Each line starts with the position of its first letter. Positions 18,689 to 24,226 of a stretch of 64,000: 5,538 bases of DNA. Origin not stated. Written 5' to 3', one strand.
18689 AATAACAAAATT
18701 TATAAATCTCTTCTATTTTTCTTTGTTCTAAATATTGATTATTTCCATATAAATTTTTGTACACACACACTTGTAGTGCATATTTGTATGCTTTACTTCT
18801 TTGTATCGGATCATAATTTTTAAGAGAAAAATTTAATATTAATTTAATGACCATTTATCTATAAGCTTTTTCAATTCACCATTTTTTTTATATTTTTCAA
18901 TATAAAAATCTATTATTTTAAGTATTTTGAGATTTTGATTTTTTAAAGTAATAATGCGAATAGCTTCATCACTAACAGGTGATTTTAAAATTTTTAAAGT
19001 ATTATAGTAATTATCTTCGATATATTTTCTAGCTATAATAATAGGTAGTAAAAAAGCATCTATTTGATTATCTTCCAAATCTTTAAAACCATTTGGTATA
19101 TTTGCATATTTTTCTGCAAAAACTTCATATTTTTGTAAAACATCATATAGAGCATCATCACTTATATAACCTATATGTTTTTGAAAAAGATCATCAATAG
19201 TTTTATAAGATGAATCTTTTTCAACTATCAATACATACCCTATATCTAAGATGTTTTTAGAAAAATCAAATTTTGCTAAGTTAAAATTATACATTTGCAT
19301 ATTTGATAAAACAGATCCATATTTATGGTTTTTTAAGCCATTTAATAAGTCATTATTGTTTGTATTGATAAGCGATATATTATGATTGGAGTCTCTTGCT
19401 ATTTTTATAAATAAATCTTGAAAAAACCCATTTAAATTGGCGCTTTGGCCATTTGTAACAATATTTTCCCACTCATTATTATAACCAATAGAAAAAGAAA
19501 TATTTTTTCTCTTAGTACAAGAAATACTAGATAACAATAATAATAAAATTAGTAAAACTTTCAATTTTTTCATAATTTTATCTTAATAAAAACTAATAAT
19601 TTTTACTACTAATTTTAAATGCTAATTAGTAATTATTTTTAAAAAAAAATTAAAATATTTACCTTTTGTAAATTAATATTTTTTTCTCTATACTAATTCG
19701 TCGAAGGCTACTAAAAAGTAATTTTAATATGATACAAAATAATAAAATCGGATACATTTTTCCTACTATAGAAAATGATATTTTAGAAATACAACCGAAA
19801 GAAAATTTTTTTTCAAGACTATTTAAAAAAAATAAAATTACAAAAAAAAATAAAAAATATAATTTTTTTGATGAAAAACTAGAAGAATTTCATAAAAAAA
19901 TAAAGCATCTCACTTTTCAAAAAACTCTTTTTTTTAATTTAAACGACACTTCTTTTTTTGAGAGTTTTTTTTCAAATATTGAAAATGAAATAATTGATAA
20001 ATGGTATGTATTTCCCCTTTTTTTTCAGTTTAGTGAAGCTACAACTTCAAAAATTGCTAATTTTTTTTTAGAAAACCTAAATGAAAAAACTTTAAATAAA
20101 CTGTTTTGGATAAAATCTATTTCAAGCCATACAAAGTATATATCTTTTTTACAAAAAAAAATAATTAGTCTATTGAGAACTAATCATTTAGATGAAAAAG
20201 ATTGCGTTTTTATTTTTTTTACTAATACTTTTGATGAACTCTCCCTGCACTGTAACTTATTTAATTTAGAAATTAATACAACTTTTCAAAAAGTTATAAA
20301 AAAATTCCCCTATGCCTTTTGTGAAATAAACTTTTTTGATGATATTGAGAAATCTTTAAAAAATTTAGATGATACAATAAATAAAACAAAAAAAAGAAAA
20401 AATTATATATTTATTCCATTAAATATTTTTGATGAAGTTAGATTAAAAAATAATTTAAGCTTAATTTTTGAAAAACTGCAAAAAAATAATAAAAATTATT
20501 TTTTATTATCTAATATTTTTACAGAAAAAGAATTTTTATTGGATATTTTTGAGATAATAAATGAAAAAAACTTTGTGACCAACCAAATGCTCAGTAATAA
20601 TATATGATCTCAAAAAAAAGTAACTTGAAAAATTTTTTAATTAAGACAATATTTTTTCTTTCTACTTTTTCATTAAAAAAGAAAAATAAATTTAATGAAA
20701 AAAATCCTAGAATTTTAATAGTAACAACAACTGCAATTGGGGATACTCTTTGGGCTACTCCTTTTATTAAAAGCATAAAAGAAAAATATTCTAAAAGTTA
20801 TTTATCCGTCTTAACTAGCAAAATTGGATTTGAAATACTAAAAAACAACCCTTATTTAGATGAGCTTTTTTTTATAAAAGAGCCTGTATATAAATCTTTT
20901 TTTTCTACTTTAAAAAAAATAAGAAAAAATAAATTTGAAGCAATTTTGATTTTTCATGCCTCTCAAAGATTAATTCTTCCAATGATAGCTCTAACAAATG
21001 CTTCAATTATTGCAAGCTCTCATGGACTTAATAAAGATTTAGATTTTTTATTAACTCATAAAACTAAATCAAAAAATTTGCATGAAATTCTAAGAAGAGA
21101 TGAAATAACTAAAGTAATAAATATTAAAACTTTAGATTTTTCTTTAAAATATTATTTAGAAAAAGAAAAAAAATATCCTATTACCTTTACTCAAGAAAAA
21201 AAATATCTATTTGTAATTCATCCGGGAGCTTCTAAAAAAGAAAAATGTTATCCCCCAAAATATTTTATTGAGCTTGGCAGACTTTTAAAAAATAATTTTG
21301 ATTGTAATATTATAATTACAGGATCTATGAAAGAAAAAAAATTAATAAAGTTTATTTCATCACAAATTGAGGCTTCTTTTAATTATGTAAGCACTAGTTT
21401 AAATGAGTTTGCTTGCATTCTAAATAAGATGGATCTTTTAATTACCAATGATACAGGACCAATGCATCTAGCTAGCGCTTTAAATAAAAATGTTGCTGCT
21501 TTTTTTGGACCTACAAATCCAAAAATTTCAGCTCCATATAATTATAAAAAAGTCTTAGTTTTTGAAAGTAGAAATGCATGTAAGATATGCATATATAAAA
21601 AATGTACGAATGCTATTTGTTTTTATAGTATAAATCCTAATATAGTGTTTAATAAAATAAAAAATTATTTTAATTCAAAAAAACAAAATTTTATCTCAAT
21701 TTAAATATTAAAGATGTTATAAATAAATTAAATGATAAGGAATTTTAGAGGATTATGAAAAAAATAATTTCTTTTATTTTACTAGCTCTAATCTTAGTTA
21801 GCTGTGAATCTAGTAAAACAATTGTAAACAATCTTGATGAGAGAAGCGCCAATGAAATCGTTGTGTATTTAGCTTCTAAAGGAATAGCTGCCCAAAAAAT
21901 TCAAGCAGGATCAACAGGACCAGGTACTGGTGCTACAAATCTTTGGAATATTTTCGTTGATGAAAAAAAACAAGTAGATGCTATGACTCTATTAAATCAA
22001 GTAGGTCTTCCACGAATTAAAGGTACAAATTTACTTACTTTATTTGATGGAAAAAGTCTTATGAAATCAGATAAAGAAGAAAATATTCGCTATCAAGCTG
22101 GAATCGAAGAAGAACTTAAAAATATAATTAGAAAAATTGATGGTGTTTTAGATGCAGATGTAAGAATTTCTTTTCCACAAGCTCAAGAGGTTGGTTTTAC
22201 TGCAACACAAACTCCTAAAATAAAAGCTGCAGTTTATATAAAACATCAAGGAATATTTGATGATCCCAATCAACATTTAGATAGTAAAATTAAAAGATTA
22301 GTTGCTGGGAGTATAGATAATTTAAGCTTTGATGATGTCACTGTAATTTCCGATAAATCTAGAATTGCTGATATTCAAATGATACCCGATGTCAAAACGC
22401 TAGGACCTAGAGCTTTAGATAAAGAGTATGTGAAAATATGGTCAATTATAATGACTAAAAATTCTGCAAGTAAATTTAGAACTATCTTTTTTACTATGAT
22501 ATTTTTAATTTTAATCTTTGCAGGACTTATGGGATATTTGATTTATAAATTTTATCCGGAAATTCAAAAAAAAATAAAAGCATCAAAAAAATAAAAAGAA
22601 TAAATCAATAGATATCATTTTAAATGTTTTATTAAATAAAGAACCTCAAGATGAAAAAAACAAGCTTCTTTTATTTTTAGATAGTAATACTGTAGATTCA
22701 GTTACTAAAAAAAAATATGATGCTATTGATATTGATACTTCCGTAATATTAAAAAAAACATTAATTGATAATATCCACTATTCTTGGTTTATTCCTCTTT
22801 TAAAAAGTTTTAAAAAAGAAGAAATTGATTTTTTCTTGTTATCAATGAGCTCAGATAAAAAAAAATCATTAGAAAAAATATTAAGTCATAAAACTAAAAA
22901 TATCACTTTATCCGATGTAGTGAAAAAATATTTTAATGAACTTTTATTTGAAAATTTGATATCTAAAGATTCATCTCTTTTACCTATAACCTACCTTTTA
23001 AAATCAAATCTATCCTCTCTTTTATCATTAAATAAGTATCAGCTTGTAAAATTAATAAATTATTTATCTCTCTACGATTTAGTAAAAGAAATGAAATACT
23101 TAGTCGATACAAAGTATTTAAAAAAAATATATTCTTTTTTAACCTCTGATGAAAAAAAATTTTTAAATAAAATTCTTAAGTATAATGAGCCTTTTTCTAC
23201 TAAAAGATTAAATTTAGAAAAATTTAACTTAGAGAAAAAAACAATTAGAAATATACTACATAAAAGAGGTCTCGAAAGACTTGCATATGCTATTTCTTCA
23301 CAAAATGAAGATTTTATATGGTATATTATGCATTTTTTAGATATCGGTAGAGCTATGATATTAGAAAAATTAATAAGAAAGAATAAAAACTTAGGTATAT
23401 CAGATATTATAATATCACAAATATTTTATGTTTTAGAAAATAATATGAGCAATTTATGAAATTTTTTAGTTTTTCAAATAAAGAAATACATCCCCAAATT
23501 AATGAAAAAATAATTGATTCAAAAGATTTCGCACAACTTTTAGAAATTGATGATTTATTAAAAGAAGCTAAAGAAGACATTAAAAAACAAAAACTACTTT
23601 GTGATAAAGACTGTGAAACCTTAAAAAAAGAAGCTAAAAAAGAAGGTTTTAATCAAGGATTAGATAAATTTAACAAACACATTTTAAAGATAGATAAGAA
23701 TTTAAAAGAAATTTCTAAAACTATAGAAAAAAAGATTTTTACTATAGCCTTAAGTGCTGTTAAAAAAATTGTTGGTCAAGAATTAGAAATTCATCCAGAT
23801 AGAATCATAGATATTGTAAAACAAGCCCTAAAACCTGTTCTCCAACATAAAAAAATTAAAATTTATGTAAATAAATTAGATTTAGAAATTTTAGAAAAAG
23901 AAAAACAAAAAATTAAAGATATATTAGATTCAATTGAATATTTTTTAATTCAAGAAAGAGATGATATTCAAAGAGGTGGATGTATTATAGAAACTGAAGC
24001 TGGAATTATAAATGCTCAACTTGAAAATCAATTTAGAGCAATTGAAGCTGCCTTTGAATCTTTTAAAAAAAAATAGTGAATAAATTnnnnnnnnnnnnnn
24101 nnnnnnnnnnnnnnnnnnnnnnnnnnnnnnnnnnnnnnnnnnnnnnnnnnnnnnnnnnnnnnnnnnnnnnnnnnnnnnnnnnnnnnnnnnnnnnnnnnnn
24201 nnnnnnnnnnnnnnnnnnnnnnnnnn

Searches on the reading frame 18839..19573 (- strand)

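Call 58: search_protein_families(library=pfam, proteins=[window:18839-19573:-], max_evalue=0.00001)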
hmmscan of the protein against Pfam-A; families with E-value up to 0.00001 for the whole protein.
window:18839-19573:- (244 aa): 1 family
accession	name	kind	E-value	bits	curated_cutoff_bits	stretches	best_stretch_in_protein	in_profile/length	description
PF00497.25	SBP_bac_3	-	1.6e-13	51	26.4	1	29-242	3-130/132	Bacterial extracellular solute-binding proteins, family 3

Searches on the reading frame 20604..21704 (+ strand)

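Call 48: search_protein_families(library=pfam, proteins=[window:20604-21704:+], max_evalue=0.00001)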
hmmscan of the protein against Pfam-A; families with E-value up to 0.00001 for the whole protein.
window:20604-21704:+ (366 aa): 1 family
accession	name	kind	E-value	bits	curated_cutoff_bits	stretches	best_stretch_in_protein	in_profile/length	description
PF01075.23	Glyco_transf_9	-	1.6e-26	93.5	22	1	187-336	90-243/247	Glycosyltransferase family 9 (heptosyltransferase)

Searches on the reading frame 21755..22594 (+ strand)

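Call 48: search_protein_families(library=pfam, proteins=[window:21755-22594:+], max_evalue=0.00001)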
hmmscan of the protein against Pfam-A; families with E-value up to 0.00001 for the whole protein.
window:21755-22594:+ (279 aa): 1 family
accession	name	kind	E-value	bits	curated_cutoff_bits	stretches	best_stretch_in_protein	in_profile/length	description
PF01514.23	YscJ_FliF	-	5.6e-23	82.2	24.4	1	18-204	4-176/179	Secretory protein of YscJ/FliF family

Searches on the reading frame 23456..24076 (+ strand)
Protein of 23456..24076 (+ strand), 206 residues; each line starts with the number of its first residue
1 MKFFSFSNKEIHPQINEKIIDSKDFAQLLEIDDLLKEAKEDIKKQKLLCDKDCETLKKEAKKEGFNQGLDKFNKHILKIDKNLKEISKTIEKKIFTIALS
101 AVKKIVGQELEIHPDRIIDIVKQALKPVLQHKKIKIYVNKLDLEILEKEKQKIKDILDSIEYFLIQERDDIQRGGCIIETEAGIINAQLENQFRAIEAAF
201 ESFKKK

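Call 58: search_protein_families(library=pfam, proteins=[window:23456-24076:+], max_evalue=0.00001)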
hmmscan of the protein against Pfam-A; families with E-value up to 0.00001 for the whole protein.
window:23456-24076:+ (206 aa): 1 family
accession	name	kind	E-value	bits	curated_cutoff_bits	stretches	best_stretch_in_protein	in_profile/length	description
PF02108.21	FliH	-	2.5e-24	86.1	24.1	1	69-195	4-127/128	Flagellar assembly protein FliH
